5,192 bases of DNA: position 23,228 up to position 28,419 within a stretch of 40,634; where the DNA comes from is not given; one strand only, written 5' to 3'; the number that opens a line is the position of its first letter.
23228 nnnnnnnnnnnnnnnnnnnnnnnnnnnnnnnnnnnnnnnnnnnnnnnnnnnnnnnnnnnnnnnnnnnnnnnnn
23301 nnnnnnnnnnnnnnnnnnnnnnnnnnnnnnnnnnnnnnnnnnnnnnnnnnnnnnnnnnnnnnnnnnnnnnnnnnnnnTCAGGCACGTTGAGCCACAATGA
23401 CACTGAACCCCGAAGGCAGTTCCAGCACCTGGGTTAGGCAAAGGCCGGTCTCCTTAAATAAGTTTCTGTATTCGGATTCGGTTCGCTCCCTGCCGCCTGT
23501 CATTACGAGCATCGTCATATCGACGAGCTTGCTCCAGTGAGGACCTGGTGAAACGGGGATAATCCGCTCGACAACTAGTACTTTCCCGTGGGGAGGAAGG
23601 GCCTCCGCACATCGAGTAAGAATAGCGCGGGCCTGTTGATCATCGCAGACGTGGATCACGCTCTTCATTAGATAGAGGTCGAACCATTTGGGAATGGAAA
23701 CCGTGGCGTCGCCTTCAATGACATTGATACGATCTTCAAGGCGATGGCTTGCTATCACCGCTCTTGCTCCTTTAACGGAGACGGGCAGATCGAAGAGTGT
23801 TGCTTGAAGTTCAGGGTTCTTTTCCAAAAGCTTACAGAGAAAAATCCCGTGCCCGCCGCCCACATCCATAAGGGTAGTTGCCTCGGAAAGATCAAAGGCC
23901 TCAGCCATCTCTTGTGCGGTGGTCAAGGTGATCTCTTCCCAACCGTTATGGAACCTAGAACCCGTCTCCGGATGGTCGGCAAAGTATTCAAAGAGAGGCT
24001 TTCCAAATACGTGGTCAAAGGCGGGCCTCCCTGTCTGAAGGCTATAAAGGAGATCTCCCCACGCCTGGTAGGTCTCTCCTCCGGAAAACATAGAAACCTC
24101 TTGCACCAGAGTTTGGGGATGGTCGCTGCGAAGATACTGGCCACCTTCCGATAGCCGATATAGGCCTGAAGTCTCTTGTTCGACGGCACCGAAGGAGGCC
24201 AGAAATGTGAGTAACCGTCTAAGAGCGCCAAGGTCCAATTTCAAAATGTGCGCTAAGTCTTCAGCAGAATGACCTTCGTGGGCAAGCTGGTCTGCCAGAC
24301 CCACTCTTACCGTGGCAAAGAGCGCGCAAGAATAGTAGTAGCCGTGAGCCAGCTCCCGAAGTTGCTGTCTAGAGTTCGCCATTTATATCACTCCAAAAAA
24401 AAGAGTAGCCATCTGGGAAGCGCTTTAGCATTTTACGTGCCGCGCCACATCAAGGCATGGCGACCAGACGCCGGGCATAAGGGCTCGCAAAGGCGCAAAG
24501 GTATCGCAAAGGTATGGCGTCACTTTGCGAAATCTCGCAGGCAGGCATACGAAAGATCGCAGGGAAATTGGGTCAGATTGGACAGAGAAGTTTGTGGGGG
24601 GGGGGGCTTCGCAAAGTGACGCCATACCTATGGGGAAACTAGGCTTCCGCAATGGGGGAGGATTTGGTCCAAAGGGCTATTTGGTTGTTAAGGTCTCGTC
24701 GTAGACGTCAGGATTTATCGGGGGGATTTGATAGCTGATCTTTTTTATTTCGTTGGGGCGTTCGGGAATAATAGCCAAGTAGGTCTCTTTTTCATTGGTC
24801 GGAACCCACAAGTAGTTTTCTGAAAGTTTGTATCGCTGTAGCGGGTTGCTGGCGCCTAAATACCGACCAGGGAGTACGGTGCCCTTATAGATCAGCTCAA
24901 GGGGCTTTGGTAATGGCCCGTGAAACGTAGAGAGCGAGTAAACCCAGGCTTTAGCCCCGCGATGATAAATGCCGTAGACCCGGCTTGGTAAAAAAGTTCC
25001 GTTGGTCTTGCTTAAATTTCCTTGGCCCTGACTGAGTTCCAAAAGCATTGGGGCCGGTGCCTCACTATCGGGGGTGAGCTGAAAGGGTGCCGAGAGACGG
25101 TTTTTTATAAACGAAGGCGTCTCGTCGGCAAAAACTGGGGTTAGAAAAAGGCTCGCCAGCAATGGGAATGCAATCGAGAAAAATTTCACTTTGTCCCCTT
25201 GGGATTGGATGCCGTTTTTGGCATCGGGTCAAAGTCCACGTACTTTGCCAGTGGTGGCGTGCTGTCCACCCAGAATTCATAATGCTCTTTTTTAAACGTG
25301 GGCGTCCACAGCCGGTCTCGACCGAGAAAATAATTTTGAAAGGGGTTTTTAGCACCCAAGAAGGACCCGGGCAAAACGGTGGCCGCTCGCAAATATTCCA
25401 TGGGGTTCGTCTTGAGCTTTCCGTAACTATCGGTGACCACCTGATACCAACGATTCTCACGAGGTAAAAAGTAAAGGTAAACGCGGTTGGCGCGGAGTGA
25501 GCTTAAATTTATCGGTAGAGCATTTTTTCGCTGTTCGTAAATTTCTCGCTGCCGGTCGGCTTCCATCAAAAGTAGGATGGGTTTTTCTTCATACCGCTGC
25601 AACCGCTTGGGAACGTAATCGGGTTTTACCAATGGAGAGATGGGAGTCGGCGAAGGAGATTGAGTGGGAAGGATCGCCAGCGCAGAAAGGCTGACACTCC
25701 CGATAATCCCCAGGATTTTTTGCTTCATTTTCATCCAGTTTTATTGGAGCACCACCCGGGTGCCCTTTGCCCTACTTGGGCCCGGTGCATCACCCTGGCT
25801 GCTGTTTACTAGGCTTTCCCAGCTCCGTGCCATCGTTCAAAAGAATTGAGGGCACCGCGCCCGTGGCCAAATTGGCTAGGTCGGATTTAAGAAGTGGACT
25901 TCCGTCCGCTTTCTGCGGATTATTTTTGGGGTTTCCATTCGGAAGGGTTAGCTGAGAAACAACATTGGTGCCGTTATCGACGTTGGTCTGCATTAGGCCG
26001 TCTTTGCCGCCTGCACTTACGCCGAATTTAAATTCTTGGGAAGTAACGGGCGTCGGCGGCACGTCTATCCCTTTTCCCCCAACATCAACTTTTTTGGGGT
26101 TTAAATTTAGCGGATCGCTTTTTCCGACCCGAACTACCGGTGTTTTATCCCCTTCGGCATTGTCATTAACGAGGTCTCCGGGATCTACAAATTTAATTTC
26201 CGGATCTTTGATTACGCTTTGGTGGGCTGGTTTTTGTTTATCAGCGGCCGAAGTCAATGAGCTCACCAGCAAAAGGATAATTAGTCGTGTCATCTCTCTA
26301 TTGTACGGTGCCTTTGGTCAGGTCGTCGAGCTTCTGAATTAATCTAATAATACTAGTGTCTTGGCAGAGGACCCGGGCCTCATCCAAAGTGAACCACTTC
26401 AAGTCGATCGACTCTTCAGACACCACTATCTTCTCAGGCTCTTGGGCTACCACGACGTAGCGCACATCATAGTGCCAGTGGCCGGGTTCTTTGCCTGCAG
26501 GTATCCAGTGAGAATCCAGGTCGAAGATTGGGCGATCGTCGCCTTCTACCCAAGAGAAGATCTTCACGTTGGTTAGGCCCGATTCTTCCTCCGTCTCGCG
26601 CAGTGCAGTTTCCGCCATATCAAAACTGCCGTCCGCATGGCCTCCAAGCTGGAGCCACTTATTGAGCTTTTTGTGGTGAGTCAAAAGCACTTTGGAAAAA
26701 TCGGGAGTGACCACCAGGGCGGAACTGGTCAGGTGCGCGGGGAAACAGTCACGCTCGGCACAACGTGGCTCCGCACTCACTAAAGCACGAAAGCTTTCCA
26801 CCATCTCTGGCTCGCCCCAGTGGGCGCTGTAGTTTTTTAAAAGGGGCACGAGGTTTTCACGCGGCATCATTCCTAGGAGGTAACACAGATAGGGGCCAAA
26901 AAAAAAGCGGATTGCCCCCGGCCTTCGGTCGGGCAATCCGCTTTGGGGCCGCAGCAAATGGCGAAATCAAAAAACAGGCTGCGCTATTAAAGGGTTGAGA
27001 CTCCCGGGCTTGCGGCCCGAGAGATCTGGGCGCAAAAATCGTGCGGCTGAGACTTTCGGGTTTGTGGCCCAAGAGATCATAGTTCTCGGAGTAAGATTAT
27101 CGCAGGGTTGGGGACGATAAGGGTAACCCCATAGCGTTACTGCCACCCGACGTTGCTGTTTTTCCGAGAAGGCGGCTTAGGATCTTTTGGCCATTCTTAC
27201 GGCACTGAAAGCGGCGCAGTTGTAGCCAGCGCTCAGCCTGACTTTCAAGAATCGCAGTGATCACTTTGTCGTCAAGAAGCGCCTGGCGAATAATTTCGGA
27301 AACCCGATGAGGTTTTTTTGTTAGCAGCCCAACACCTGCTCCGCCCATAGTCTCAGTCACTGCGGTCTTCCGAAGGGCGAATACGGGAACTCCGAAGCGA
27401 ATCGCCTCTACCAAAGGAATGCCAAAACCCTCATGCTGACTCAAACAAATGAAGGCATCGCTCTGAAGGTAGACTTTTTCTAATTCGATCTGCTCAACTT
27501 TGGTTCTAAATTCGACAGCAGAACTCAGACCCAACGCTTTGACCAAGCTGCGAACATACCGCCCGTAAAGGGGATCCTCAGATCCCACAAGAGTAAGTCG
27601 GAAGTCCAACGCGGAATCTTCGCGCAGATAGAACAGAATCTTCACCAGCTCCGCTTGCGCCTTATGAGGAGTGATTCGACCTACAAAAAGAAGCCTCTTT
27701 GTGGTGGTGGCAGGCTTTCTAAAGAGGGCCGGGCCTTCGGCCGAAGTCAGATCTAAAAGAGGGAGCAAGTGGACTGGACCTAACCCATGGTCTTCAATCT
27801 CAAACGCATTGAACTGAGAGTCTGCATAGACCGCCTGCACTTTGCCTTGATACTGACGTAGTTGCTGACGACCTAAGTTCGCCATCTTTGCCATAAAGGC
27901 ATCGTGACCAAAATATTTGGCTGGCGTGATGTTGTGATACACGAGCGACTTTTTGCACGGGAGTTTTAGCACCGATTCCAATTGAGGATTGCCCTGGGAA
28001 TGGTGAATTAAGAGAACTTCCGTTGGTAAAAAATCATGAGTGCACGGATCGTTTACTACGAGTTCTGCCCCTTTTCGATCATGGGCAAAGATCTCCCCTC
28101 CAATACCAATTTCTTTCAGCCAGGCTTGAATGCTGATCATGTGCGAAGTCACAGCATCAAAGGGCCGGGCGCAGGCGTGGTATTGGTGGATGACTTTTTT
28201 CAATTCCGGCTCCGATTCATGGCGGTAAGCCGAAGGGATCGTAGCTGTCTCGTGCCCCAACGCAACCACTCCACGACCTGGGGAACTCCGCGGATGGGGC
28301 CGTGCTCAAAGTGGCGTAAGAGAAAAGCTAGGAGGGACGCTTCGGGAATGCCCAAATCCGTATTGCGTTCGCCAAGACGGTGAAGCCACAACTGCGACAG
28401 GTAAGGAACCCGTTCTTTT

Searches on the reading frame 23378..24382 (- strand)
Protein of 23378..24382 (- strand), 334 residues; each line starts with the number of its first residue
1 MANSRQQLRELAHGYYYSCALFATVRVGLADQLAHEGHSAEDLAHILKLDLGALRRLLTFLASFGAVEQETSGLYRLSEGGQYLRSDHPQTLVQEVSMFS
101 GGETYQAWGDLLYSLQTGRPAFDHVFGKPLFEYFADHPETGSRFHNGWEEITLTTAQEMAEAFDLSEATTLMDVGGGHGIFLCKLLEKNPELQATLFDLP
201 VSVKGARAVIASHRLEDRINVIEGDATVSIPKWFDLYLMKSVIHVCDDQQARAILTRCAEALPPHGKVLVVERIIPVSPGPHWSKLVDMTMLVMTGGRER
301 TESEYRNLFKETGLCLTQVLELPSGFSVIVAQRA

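Call 3: search_protein_families(library=pfam, proteins=[window:23378-24382:-], max_evalue=0.01)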
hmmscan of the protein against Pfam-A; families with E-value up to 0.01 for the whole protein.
window:23378-24382:- (334 aa): 9 families
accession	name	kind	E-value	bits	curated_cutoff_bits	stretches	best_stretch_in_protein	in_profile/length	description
PF00891.24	Methyltransf_2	-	2.3e-46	158.2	22.3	1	108-313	1-208/210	O-methyltransferase domain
PF08100.18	Dimerisation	-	1.8e-10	40.9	25.6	1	4-83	5-89/93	O-methyltransferase dimerisation domain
PF08242.18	Methyltransf_12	-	2.1e-07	32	30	1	172-267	1-97/98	Methyltransferase domain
PF13649.12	Methyltransf_25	-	8e-07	30.1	27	1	172-266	2-97/97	Methyltransferase domain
PF05175.20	MTS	-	8.1e-07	29.3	23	1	159-272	23-140/170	Methyltransferase small domain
PF13489.12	Methyltransf_23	-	3.6e-05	24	27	1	159-318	13-163/164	Methyltransferase domain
PF13847.12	Methyltransf_31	-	6.2e-05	23.1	27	1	166-271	2-110/145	Methyltransferase domain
PF08241.18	Methyltransf_11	-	0.00013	23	21.2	1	173-269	2-94/95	Methyltransferase domain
PF09339.16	HTH_IclR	-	0.0058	16.8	22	0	35-70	16-51/52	IclR helix-turn-helix domain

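Call 4: search_protein_families(library=ncbifam, proteins=[window:23378-24382:-], max_evalue=0.01)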
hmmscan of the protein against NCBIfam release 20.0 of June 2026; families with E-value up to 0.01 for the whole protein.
window:23378-24382:- (334 aa): 6 families
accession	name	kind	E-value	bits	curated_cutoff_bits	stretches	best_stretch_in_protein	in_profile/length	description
NF053543.1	FlxJ_fam_MTase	equivalog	6.1e-16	58.3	560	1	25-273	34-286/352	FlxJ family methyltransferase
TIGR02716.1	C20_methyl_CrtF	equivalog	1.1e-10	41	276.1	1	123-286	101-268/306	bacteriochlorophyllide d C-20 methyltransferase BchU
TIGR04543.1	ketoArg_3Met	equivalog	2.2e-08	33.6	425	1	167-227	149-210/336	2-ketoarginine methyltransferase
NF050150.1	RiPP_MTase_ApyS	equivalog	1.1e-06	28.1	400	0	10-79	7-75/323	RiPP biosynthesis methyltransferase ApyS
NF043040.1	corrin_prot_MT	hypoth_equivalog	3.3e-05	23.4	180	1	157-290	32-167/216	corrinoid protein-associated methyltransferase CpaM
TIGR04371.1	methyltran_NanM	subfamily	0.0056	16.3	44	1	158-202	140-184/273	putative sugar O-methyltransferase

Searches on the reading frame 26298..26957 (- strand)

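Call 31: search_protein_families(library=pfam, proteins=[window:26298-26957:-], max_evalue=0.001)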
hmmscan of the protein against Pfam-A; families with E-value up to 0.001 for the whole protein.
window:26298-26957:- (219 aa): 1 family
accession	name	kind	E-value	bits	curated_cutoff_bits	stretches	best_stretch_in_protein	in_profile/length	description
PF00293.34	NUDIX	-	4.8e-11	43.2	21.1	1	80-195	7-119/134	NUDIX domain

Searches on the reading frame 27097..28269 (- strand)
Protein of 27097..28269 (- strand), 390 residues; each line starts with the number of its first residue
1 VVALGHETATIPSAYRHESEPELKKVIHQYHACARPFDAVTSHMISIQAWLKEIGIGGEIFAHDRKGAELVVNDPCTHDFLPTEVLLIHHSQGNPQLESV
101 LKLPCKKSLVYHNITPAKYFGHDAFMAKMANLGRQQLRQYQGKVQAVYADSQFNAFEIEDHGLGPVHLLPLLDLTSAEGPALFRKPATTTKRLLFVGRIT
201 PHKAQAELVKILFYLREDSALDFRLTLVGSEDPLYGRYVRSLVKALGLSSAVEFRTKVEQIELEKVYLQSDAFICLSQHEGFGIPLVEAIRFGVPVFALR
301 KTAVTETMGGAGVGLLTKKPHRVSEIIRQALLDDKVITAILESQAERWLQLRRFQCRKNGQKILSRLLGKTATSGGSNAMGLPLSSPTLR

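Call 31: search_protein_families(library=pfam, proteins=[window:27097-28269:-], max_evalue=0.001)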
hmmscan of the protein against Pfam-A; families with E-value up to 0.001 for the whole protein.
window:27097-28269:- (390 aa): 3 families
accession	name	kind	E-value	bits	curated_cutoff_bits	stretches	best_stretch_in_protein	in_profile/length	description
PF00534.26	Glycos_transf_1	-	1.6e-23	83.6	26.4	1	188-335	13-160/172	Glycosyl transferases group 1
PF13692.12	Glyco_trans_1_4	-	9.5e-18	65.3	27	1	191-330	2-139/142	Glycosyl transferases group 1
PF20706.3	GT4-conflict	-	7.3e-10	38.8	26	1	165-309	174-321/385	Family 4 Glycosyltransferase in conflict systems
